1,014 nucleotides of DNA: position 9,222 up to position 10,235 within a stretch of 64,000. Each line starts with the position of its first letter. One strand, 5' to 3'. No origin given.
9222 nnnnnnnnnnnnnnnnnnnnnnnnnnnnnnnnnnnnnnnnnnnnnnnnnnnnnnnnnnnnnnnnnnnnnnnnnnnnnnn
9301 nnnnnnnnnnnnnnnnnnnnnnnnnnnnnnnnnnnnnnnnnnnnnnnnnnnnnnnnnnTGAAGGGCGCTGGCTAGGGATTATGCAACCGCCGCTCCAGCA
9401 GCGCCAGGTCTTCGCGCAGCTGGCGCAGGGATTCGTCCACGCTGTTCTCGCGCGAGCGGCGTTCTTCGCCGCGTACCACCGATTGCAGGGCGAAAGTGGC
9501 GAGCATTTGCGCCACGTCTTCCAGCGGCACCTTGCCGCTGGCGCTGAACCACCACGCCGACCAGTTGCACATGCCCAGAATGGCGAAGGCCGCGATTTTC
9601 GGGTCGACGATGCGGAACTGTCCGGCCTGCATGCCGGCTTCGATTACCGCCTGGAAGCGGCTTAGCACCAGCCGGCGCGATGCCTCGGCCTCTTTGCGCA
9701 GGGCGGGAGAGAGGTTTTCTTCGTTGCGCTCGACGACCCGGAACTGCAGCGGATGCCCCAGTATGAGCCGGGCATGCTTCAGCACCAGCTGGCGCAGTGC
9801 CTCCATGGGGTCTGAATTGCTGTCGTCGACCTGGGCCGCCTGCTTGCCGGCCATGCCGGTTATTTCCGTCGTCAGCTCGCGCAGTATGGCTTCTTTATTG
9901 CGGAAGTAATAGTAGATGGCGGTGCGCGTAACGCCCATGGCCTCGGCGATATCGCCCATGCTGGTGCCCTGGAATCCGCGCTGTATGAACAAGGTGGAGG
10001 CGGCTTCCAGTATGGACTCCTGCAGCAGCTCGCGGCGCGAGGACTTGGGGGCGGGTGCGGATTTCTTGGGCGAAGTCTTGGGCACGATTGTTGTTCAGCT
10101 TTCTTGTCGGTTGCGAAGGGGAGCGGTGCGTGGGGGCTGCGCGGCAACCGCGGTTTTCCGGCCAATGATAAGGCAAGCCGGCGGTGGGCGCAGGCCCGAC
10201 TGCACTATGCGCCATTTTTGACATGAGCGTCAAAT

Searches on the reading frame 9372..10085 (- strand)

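Call 8: search_protein_families(library=pfam, proteins=[window:9372-10085:-], max_evalue=0.01)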
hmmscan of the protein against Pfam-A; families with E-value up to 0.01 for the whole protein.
window:9372-10085:- (237 aa): 8 families
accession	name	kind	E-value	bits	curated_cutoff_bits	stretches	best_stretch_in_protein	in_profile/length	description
PF17932.6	TetR_C_24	-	1.1e-29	103.4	26.4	1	91-202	2-113/114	Tetracyclin repressor-like, C-terminal domain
PF00440.29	TetR_N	-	7.1e-19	67.8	24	1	25-71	1-47/47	Bacterial regulatory proteins, tetR family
PF21351.2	TetR_C_41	-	3.3e-06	27.8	27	1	133-185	37-89/108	Tetracyclin repressor-like, C-terminal domain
PF14246.11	TetR_C_7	-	1e-05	25.9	22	1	126-179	33-87/119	AefR-like transcriptional repressor, C-terminal domain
PF17938.6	TetR_C_29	-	0.0004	21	26.2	1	93-173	1-84/119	Tetracyclin repressor-like, C-terminal domain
PF17935.6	TetR_C_27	-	0.0027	18.2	26.1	1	137-173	45-81/106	Tetracyclin repressor-like, C-terminal domain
PF14514.11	TetR_C_9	-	0.0029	18.2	25.3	1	139-174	50-86/130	Tetracyclin repressor-like, C-terminal domain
PF01381.28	HTH_3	-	0.0099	16.3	23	0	39-64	8-33/55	Helix-turn-helix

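Call 9: search_protein_families(library=ncbifam, proteins=[window:9372-10085:-], max_evalue=0.01)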
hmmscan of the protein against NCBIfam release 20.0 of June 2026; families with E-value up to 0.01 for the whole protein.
window:9372-10085:- (237 aa): 21 families
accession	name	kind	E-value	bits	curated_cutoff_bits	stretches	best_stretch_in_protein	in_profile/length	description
NF050111.1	TransRegSACE7040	equivalog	4.9e-23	82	250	1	23-203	4-182/186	SACE_7040 family transcriptional regulator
NF041196.1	ScbR_bind_reg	equivalog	4.8e-14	53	150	1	22-157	8-141/191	ScbR family autoregulator-binding transcription factor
TIGR03613.1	RutR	equivalog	9.2e-14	51.8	368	1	22-173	10-160/202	pyrimidine utilization regulatory protein R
NF053878.1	FATransRegFadRBac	equivalog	3.5e-13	49.8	200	1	23-201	6-186/190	fatty acid metabolism transcriptional regulator FadR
NF007949.0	PRK10668.1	equivalog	1.5e-12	47.5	271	1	22-101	13-93/216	multidrug efflux transporter transcriptional repressor AcrR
NF037937.1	septum_RefZ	equivalog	2.6e-12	47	180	1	23-75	2-54/195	forespore capture DNA-binding protein RefZ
NF051852.1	efflux_TF_MtrR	exception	2.4e-11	43.8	280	1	22-103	12-94/205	multidrug efflux system transcriptional repressor MtrR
NF011584.0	PRK15008.1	equivalog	3.3e-11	43.4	230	1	21-172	19-169/212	HTH-type transcriptional regulator RutR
NF007430.0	PRK09975.1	equivalog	3.7e-11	42.6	274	1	23-114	14-106/220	acrEF/envCD operon transcriptional regulator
TIGR03968.1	mycofact_TetR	equivalog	6.7e-10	38.9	224.9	1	17-103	6-91/190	mycofactocin system transcriptional regulator MftR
NF053731.1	TransRegFasRMycb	equivalog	4.5e-09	36.4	330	1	7-199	2-188/199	HTH-type transcriptional activator FasR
TIGR03384.1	betaine_BetI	equivalog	4.4e-08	33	201.3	1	14-101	2-89/189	choline-binding transcriptional repressor BetI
NF001978.0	PRK00767.1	equivalog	4.8e-07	29.8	118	1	13-101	2-91/197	transcriptional regulator BetI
NF010319.1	PRK13756.1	equivalog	2.4e-06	27.6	265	1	20-76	2-58/199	tetracycline resistance transcriptional repressor TetR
NF051457.1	acryl_TF_AcuR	equivalog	2.9e-06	26.7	247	1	7-112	4-110/204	acrylate utilization transcriptional regulator AcuR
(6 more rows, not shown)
